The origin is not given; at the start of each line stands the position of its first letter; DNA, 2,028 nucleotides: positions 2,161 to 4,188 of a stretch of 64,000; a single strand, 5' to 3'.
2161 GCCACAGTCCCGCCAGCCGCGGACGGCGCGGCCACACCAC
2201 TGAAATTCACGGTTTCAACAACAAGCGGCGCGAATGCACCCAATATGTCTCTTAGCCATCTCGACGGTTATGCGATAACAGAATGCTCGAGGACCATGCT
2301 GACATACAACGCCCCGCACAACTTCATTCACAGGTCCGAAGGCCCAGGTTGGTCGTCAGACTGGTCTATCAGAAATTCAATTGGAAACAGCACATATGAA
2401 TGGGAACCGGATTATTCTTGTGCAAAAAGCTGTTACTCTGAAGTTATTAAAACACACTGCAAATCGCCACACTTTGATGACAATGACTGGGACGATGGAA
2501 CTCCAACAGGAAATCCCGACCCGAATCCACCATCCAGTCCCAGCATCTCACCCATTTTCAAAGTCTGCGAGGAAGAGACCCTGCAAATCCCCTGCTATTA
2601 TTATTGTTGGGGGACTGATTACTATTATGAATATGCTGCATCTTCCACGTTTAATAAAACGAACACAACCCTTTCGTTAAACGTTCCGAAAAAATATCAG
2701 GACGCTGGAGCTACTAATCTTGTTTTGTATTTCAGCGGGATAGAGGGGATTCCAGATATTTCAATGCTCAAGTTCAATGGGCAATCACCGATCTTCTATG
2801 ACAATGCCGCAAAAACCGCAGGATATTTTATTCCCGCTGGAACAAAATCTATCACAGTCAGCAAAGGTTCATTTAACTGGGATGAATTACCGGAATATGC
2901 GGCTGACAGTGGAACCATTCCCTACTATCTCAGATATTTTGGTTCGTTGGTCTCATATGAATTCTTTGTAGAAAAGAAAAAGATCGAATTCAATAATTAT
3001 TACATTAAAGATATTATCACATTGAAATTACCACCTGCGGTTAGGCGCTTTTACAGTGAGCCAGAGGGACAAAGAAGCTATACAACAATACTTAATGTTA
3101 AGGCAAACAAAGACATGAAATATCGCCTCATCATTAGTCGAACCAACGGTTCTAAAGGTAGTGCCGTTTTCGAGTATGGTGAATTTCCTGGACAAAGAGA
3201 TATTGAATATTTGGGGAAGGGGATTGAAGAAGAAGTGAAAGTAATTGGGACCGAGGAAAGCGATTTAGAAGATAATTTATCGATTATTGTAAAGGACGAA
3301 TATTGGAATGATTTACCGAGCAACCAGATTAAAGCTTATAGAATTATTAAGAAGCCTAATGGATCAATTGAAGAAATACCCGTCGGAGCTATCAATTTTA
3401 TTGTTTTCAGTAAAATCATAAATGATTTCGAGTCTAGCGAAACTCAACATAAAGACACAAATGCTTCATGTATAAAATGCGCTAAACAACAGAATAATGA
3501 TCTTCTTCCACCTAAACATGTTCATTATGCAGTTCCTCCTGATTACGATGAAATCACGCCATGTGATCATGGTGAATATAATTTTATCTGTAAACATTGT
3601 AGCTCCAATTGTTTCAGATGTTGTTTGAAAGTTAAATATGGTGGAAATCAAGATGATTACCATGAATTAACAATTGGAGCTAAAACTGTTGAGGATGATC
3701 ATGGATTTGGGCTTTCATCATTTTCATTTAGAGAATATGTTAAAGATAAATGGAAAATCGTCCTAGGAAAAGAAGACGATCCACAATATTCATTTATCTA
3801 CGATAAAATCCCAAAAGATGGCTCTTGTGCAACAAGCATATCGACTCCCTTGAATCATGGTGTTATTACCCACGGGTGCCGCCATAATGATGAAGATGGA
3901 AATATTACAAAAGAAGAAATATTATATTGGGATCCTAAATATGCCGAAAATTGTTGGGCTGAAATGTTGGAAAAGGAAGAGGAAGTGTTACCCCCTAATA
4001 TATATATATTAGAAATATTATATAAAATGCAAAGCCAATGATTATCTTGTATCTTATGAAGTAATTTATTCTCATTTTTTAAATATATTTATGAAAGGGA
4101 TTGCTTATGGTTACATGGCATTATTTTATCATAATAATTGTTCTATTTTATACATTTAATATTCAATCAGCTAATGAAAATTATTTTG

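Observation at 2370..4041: In-frame GC-to-AT compositional junction: the last ~555 codons of a giant surface protein look like a foreign C-terminal cassette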

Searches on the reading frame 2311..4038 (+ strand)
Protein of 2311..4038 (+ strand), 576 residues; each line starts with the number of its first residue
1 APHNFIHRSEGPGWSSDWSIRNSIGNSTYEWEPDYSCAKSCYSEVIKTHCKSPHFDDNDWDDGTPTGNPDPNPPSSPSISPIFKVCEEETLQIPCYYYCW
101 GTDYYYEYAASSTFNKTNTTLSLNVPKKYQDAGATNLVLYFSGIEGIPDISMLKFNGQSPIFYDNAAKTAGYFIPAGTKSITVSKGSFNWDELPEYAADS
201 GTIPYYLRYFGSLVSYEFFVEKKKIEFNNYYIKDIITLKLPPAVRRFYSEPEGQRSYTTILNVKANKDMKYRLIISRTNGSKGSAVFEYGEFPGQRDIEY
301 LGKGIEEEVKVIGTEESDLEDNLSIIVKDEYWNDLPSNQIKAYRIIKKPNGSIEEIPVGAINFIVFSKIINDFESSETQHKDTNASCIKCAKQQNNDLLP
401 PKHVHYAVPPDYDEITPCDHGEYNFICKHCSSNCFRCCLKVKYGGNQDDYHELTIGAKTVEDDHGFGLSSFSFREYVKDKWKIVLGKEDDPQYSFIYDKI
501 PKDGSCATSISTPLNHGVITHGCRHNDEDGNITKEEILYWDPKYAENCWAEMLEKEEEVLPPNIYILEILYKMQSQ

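Call 10: find_homologous_proteins(query=window:2311-4038:+)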
Query window:2311-4038:+ (576 aa): 2 proteins with E <= 0.001 among 4390 candidates.
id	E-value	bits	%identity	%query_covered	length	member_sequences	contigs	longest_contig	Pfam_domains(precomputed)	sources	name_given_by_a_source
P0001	1.4e-63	234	42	58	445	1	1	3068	-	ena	-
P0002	2.2e-54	203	41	53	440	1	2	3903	-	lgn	-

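Call 12: find_encoding_contigs(protein=P0001, flank=10000)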
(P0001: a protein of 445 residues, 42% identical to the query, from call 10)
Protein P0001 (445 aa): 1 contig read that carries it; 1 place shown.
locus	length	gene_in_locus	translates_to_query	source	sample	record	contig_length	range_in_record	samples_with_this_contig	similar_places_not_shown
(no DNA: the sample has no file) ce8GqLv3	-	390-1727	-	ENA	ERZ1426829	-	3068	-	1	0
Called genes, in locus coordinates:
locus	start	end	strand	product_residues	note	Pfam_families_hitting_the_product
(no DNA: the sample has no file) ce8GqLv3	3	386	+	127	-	?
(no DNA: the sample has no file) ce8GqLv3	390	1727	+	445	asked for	-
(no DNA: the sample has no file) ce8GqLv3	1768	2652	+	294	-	PF00932:LTD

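Call 13: find_encoding_contigs(protein=P0002, flank=10000)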
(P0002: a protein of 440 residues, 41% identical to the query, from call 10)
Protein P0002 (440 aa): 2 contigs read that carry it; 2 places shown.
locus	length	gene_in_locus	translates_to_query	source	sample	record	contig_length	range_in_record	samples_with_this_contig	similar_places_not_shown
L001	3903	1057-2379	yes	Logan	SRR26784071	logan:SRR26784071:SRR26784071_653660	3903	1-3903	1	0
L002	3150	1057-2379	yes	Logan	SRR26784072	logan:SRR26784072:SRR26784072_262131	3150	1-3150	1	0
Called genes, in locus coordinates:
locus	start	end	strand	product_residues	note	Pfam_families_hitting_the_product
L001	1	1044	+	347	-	?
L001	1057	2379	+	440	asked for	-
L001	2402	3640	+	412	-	PF00932:LTD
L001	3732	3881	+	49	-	-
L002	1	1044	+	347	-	?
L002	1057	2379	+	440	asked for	-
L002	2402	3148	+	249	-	?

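Call 22: search_protein_representatives(protein=window:2311-4038:+)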
Query: 576 residues. Proteins with E-value up to 0.001 (for the whole library): 13; up to 1e-10: 7; up to 1e-30: 3. The best 13 are listed.
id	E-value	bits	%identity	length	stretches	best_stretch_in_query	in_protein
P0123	5.0e-58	213.5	51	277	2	362-559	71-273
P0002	7.1e-55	203.1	46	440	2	359-544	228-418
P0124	1.9e-35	138.9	38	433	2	362-549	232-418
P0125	2.0e-29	119.0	36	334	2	362-551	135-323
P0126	2.2e-27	112.3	38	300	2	361-553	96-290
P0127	6.1e-22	94.3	33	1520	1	226-543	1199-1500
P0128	7.7e-18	80.8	35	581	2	353-544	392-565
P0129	2.9e-09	52.4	37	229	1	358-534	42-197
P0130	1.3e-07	46.9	46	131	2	361-404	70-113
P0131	7.4e-06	41.2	49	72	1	514-560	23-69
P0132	4.7e-05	38.5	34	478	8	334-366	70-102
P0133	6.3e-05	38.1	32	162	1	379-554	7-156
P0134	4.5e-04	35.3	39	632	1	362-544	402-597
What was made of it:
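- Rarity and taxonomy: 2 hits among 5.8 billion clusters (call 10) and 13 among 1.84 billion representatives (call 22).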

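Call 44: find_encoding_contigs(protein=P0127, flank=6000, max_places=3)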
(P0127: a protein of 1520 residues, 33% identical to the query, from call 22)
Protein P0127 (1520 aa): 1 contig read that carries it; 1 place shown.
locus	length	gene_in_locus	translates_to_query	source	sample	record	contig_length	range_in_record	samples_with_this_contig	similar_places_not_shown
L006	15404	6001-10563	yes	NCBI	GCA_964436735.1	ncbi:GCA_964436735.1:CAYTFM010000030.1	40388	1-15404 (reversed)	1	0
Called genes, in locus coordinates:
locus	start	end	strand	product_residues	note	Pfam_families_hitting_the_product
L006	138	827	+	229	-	-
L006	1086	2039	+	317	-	PF12679:ABC2_membrane_2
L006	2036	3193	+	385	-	PF04015:DUF362, PF12797:Fer4_2 (faint), PF00037:Fer4 (weak), PF12837:Fer4_6 (faint), PF12838:Fer4_7 (weak), PF13187:Fer4_9 (weak), PF13237:Fer4_10 (weak), PF13484:Fer4_16 (faint), +1 more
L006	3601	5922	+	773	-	-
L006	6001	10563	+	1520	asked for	-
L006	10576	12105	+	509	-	PF00932:LTD (weak)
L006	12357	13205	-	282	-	PF12833:HTH_18, PF00165:HTH_AraC (weak)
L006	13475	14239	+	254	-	PF01261:AP_endonuc_2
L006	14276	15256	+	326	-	PF01408:GFO_IDH_MocA, PF22725:GFO_IDH_MocA_C3, PF02894:GFO_IDH_MocA_C (weak)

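Call 67: search_protein_families(library=ncbifam, proteins=[window:2368-4038:+], max_evalue=0.01)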
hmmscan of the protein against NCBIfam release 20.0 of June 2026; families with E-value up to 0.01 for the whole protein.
window:2368-4038:+ (557 aa): 0 families

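Call 76: find_encoding_contigs(protein=P0128, flank=5000, max_places=2)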
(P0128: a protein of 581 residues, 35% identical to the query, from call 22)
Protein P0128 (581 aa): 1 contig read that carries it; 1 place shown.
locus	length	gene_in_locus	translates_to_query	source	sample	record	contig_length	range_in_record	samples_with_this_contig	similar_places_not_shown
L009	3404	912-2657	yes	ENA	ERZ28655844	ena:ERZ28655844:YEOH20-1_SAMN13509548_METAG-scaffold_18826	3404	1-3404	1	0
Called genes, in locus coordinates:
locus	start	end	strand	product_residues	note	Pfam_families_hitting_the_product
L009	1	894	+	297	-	?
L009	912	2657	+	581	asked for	-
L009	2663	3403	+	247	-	?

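Call 77: find_encoding_contigs(protein=P0134, flank=5000, max_places=2)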
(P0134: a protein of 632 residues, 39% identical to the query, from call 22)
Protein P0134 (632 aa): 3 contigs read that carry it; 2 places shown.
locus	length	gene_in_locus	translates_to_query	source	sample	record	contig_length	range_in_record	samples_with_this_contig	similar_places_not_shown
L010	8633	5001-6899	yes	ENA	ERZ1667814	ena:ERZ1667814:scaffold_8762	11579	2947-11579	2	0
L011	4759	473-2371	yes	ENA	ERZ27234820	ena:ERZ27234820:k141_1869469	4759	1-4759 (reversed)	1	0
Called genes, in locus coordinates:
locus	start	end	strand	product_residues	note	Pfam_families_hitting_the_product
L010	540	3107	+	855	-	-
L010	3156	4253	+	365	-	-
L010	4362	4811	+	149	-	PF07494:Reg_prop (faint)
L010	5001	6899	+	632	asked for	-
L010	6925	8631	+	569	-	?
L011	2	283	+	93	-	?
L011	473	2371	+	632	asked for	-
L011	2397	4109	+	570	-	PF13306:LRR_5, PF13855:LRR_8 (faint), PF13306:LRR_5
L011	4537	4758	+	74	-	?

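Call 79: search_protein_families(library=pfam, proteins=[L009:2663-3403:+, L010:6925-8631:+, L009:1-891:+, L001:1-1041:+, L006:3601-5919:+, P0127, P0128, P0134], max_evalue=0.05)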
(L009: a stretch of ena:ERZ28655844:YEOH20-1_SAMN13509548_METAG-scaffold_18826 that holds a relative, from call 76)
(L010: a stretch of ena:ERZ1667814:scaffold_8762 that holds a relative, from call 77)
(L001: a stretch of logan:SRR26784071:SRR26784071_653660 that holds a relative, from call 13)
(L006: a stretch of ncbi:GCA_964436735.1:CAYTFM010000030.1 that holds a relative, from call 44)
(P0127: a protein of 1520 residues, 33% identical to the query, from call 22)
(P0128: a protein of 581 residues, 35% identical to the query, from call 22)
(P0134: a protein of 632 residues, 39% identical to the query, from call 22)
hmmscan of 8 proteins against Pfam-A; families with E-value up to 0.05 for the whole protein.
L009:2663-3403:+ (247 aa): 1 family
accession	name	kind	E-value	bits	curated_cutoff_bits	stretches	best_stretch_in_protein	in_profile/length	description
PF00932.25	LTD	-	2.8e-07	31.3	34.3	1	29-91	7-70/109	Lamin Tail Domain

L010:6925-8631:+ (569 aa): 5 families
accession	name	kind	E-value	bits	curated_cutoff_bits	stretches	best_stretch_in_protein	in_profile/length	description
PF13306.12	LRR_5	-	1.2e-44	151.7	27.7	2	405-513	20-126/127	BspA type Leucine rich repeat region (6 copies)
PF13855.12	LRR_8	-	4.1e-09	36.5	27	1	521-560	12-52/61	Leucine rich repeat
PF05725.18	FNIP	-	0.0018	18.8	21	0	491-525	6-39/44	FNIP Repeat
PF00932.25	LTD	-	0.0026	18.6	34.3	1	25-84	7-63/109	Lamin Tail Domain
PF23952.1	LRR_EndoS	-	0.0074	16.9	27.9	0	497-543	45-91/116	Endo-beta-N-acetylglucosaminidase EndoS LRR domain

L009:1-891:+ (297 aa): 13 families
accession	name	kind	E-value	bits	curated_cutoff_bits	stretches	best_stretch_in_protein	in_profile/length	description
PF07719.23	TPR_2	-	1.9e-09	37.4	27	1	62-91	4-33/34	Tetratricopeptide repeat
PF13428.12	TPR_14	-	3e-09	37.1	23.5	0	66-94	8-36/44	Tetratricopeptide repeat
PF14559.12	TPR_19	-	5.6e-09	36.7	25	1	228-285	10-66/68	Tetratricopeptide repeat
PF13174.12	TPR_6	-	5.1e-07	30.4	26.3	0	250-274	4-28/33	Tetratricopeptide repeat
PF13424.12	TPR_12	-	1.1e-06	29.2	30.1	0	234-273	32-72/77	Tetratricopeptide repeat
PF25062.1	ARM_TT21_N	-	6.2e-06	26.6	40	1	57-90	98-131/222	Tetratricopeptide repeat protein 21 N-terminal ARM repeat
PF13432.12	TPR_16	-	2.7e-05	25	32.7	0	227-273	15-58/65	Tetratricopeptide repeat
PF00515.34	TPR_1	-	8.6e-05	22.6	27.8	0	65-91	7-33/34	Tetratricopeptide repeat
PF13176.12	TPR_7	-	0.00071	19.9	27.9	0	251-274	4-27/36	Tetratricopeptide repeat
PF13181.12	TPR_8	-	0.0032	18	25.7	0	250-276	5-31/34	Tetratricopeptide repeat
PF24575.1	TPR_Slam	-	0.0051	17.7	35.2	0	62-98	50-86/104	Surface lipoprotein assembly modifier, N-terminal TPR repeats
PF01535.26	PPR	-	0.0051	17.4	25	0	251-274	5-28/31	PPR repeat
PF13371.12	TPR_9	-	0.026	15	35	0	226-249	46-69/73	Tetratricopeptide repeat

L001:1-1041:+ (347 aa): 7 families
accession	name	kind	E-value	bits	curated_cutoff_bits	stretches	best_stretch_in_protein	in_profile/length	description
PF07719.23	TPR_2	-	3.8e-06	27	27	0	294-320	3-29/34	Tetratricopeptide repeat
PF13424.12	TPR_12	-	0.00076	20.1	30.1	0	296-319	7-30/77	Tetratricopeptide repeat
PF00515.34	TPR_1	-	0.0067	16.6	27.8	0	295-320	4-29/34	Tetratricopeptide repeat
PF08238.18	Sel1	-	0.016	16.3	30.7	0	8-23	18-31/36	Sel1 repeat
PF13414.12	TPR_11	-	0.023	14.8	26.8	0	252-273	1-22/42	TPR repeat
PF13428.12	TPR_14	-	0.03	15.5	23.5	0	295-323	4-33/44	Tetratricopeptide repeat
PF13181.12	TPR_8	-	0.036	14.7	25.7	0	262-273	18-29/34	Tetratricopeptide repeat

L006:3601-5919:+ (773 aa): 1 family
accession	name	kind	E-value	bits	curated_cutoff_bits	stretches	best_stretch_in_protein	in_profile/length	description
PF25064.1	ARM_TT21_5th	-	0.02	15.6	27.8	0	696-751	53-108/117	TT21 fifth ARM repeats domain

P0127 (1520 aa): 0 families

P0128 (581 aa): 1 family
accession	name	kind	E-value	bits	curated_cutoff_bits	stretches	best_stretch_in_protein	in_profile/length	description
PF02057.21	Glyco_hydro_59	-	0.019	14.7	27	0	139-185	60-106/294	Glycosyl hydrolase family 59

P0134 (632 aa): 0 families
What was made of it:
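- The partners are large (250-570 aa), vary in architecture and include a leucine-rich-repeat fusion (call 79).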

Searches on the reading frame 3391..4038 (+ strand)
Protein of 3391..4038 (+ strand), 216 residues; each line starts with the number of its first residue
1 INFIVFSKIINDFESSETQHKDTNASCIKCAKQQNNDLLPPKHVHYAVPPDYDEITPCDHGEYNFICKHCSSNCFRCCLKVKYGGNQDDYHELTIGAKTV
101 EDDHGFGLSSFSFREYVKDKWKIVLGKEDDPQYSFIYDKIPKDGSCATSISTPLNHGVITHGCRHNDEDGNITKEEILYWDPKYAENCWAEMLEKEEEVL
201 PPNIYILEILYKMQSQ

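Call 30: find_related_loci(query=A2, collection=genome_contigs, flank=10000)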
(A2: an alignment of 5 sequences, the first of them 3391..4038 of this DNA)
Query A2 (216 aa) in genome_contigs; peptide patterns used: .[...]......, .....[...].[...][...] (x = any residue, [..] = any of these).
318 stretches matched a pattern; 3 encode a relative of the query (tblastn E <= 1e-3); 3 distinct loci.
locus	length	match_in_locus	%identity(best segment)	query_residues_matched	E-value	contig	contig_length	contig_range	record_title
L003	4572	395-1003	53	3-200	4e-60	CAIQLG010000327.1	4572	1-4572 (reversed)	MAG: uncultured Lentisphaerae bacterium isolate AM-lipid-01-D10_bin-0339 genome assembly, contig: bin-0339:327/606, whol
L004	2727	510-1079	34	3-193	1e-32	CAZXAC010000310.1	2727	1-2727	MAG TPA_asm: uncultured Lentisphaera sp. isolate binchicken_co111_196 genome assembly, contig: NODE_85017_length_2727_co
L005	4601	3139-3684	38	3-182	7e-28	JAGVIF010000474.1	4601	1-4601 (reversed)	MAG: Lentisphaeria bacterium isolate DeMMO1_3 c_000000003597, whole genome shotgun sequence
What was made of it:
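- There were 3 loci among GTDB species genomes, all Lentisphaerota (call 30).
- Tried and rejected: It was redone with 5 sequences (call 30).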

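Call 43: find_related_loci(query=A2, collection=metagenome_contigs, flank=10000)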
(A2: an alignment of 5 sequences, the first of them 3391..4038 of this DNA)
Query A2 (216 aa) in metagenome_contigs; peptide patterns used: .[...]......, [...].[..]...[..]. (x = any residue, [..] = any of these).
223 stretches matched a pattern, but none encodes a relative of the query by tblastn (E <= 1e-3).

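Call 73: find_related_loci(query=A2, collection=viral_contigs, flank=5000)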
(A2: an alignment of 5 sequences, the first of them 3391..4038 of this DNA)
Query A2 (216 aa) in viral_contigs; peptide patterns used: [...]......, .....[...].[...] (x = any residue, [..] = any of these).
140 stretches matched a pattern, but none encodes a relative of the query by tblastn (E <= 1e-3).

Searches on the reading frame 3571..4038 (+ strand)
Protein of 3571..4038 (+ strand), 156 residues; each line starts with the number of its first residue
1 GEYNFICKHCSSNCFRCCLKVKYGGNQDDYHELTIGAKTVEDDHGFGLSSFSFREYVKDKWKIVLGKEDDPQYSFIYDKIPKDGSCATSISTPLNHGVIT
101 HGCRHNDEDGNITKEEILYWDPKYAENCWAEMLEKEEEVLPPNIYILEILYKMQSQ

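Call 92: search_solved_structures(query=A8, max_evalue=10, show_alignments=3)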
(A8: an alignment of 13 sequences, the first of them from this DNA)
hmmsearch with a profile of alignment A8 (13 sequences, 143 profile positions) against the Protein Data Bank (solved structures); distinct sequences matched with E-value up to 10: 6.
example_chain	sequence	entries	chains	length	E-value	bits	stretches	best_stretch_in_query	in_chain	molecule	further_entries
2qco_A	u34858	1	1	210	0.05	17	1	47-114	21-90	CmeR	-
3hgy_A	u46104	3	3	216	0.054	16.9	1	46-114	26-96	CmeR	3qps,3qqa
3hgg_A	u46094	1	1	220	0.066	16.6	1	46-114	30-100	CmeR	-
9ira_A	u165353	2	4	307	0.54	13.7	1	13-76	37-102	3C-like proteinase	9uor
4ltb_A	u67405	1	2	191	1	12.8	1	26-94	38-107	Tripartite motif-containing 25 variant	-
5nt1_A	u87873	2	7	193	1.2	12.5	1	26-94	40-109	E3 ubiquitin/ISG15 ligase TRIM25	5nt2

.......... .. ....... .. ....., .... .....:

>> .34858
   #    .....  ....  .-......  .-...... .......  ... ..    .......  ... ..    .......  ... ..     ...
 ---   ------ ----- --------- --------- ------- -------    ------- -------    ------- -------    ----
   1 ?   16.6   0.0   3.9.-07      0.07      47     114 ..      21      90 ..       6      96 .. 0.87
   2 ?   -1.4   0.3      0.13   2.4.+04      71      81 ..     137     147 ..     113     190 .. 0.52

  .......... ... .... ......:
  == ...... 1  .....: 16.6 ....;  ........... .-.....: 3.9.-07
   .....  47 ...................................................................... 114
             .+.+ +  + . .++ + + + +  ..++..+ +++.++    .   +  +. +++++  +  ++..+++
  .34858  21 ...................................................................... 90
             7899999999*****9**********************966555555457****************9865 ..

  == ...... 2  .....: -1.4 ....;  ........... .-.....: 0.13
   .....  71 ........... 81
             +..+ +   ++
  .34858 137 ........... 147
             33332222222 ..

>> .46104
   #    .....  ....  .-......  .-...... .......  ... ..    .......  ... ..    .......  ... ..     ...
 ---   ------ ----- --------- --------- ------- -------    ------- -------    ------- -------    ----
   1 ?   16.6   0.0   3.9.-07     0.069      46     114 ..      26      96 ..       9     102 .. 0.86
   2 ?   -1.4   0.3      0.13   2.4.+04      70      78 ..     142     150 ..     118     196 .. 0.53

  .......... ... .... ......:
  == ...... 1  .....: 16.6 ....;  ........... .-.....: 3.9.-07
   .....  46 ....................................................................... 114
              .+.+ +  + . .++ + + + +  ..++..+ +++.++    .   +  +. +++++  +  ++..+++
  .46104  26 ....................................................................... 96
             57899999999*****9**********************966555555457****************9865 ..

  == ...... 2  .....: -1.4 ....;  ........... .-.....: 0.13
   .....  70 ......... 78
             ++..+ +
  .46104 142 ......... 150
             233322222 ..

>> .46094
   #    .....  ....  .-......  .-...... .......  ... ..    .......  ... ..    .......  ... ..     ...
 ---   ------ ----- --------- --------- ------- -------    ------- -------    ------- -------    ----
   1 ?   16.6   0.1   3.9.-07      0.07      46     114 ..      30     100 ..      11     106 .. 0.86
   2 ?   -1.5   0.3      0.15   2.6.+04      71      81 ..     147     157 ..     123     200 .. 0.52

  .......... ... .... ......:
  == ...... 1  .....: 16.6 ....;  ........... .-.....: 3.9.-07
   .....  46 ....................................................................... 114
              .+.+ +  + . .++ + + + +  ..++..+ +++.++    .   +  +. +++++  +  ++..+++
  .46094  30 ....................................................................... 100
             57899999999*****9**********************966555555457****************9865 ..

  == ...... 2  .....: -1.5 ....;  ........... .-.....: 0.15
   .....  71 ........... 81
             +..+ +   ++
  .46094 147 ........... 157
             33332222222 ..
